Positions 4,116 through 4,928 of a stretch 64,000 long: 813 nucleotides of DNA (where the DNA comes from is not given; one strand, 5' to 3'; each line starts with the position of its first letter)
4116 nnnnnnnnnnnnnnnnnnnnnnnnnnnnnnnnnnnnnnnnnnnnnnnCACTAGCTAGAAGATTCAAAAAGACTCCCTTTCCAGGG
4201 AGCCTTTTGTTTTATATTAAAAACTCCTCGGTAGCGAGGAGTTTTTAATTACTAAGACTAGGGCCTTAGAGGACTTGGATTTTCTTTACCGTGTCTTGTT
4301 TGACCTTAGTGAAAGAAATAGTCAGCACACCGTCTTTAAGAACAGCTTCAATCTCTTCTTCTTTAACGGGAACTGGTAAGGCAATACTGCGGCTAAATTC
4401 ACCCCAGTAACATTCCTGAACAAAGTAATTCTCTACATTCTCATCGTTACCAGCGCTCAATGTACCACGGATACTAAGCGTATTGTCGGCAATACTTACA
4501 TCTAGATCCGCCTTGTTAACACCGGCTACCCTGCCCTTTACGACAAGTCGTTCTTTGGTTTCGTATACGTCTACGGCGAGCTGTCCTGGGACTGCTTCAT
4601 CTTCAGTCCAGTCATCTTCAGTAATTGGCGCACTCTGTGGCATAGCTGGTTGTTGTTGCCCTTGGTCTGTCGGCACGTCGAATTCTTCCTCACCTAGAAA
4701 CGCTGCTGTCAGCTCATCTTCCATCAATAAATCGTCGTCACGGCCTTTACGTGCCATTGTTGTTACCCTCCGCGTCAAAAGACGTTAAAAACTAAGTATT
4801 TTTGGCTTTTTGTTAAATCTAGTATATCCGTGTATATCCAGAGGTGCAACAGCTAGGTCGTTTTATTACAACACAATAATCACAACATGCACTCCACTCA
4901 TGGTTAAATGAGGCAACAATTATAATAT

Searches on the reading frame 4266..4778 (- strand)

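Call 27: search_protein_families(library=pfam, proteins=[window:4266-4778:-], max_evalue=0.0001)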
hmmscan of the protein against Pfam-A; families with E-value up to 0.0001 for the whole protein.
window:4266-4778:- (170 aa): 2 families
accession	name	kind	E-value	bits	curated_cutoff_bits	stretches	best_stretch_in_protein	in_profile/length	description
PF00011.27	HSP20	-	6.7e-18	65.1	20.8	1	71-169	2-101/102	Hsp20/alpha crystallin family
PF17886.7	ArsA_HSP20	-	7.5e-07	29.1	22.5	1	79-156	5-63/63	HSP20-like domain found in ArsA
